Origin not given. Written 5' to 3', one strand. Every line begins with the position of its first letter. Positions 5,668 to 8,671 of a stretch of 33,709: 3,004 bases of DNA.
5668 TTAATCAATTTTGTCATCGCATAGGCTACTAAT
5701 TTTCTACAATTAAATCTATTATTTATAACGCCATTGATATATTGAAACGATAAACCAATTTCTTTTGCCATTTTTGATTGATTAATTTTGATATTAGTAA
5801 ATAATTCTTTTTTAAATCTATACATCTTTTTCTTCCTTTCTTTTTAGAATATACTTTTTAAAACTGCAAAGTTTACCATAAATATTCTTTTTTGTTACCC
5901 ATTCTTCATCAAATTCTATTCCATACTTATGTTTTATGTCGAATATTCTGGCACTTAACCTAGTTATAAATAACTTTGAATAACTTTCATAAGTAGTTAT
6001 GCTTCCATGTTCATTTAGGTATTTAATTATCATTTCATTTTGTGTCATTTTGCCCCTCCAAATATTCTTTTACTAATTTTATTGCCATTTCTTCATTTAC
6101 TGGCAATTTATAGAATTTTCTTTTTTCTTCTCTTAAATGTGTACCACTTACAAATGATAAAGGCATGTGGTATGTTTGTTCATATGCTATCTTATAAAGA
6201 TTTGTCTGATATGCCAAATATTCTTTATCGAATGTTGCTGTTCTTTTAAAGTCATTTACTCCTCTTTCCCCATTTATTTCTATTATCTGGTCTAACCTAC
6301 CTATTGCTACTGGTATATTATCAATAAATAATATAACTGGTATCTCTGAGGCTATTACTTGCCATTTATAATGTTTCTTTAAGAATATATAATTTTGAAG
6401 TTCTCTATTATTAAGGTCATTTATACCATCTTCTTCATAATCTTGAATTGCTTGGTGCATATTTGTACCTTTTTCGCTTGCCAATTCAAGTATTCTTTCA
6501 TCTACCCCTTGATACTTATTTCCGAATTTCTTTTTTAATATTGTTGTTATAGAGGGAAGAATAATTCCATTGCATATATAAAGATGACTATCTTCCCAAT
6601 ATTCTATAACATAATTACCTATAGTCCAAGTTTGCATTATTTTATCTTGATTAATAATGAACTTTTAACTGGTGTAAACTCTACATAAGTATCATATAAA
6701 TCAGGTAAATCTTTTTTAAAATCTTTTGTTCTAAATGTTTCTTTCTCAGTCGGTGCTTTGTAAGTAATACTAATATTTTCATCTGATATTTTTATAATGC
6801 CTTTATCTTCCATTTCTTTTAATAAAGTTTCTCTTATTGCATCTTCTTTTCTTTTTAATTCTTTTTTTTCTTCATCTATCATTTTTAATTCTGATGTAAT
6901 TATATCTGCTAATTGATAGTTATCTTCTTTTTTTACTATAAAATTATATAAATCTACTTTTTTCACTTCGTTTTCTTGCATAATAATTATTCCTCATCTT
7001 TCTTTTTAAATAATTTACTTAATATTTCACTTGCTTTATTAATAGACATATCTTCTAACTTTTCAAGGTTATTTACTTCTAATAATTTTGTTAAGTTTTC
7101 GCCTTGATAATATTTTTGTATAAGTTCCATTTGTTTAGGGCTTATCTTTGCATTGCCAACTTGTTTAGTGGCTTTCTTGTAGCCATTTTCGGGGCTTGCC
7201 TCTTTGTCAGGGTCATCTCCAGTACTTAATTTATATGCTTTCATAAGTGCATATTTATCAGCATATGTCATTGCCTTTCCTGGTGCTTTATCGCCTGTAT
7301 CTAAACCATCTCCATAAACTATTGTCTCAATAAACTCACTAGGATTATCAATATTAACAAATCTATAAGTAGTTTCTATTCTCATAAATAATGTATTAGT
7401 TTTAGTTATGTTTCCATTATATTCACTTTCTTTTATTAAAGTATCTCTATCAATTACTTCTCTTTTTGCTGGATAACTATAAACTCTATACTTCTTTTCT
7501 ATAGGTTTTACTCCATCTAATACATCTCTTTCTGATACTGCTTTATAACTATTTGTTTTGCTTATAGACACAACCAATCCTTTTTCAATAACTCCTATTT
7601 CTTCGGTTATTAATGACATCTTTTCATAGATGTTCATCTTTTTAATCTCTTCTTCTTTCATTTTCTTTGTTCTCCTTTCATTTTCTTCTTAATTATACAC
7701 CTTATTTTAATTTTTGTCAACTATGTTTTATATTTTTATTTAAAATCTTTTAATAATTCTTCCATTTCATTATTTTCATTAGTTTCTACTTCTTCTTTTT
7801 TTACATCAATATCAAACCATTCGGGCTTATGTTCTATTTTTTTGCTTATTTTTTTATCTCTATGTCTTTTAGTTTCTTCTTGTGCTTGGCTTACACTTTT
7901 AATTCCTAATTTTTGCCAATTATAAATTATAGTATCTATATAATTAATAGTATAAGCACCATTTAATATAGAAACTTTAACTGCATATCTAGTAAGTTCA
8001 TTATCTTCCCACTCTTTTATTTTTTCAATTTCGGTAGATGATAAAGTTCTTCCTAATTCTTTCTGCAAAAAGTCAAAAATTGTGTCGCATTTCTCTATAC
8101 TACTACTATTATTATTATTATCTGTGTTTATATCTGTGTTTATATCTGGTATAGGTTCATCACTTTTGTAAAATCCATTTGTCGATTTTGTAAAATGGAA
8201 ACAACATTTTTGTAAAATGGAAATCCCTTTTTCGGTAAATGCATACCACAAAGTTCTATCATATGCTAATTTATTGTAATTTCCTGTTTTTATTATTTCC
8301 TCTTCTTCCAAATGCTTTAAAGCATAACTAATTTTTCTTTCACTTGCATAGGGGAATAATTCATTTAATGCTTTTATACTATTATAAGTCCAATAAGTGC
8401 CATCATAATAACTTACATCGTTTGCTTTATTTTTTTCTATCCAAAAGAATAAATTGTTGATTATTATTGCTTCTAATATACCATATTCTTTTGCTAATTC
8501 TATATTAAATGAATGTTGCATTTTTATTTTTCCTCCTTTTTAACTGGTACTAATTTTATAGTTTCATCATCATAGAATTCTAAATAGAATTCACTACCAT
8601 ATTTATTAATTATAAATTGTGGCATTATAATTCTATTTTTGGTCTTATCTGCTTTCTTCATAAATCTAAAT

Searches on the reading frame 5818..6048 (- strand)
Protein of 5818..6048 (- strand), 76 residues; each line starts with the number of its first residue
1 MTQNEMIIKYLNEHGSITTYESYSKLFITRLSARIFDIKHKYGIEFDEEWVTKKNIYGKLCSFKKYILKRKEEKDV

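Call 44: search_protein_families(library=pfam, proteins=[window:5818-6048:-], max_evalue=0.01)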
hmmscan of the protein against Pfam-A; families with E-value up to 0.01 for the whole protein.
window:5818-6048:- (76 aa): 1 family
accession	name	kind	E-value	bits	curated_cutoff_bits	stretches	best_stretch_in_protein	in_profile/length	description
PF14090.12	HTH_39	-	2.3e-12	47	21.3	1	2-69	1-68/70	Winged helix-turn-helix domain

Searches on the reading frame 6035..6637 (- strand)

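Call 44: search_protein_families(library=pfam, proteins=[window:6035-6637:-], max_evalue=0.01)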
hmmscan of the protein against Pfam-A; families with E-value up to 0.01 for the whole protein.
window:6035-6637:- (200 aa): 1 family
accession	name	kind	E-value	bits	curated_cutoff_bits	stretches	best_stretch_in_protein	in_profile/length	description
PF12705.13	PDDEXK_1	-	0.00067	20.1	22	1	79-159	99-178/247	PD-(D/E)XK nuclease superfamily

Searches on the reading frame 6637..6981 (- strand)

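Call 44: search_protein_families(library=pfam, proteins=[window:6637-6981:-], max_evalue=0.01)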
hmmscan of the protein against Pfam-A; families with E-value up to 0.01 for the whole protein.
window:6637-6981:- (114 aa): 1 family
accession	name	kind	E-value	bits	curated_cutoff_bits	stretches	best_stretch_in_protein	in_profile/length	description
PF05565.16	Sipho_Gp157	-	0.00039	20.9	28.6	1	5-113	38-142/162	Siphovirus Gp157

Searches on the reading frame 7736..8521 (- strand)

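Call 44: search_protein_families(library=pfam, proteins=[window:7736-8521:-], max_evalue=0.01)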
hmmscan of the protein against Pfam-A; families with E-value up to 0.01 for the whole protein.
window:7736-8521:- (261 aa): 2 families
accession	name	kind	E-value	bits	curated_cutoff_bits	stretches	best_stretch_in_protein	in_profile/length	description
PF07261.16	DnaB_2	-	1.6e-17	63.4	22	1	149-216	1-73/74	Replication initiation and membrane attachment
PF01638.23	HxlR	-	0.0047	17.2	20.8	0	50-102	22-72/91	HxlR-like helix-turn-helix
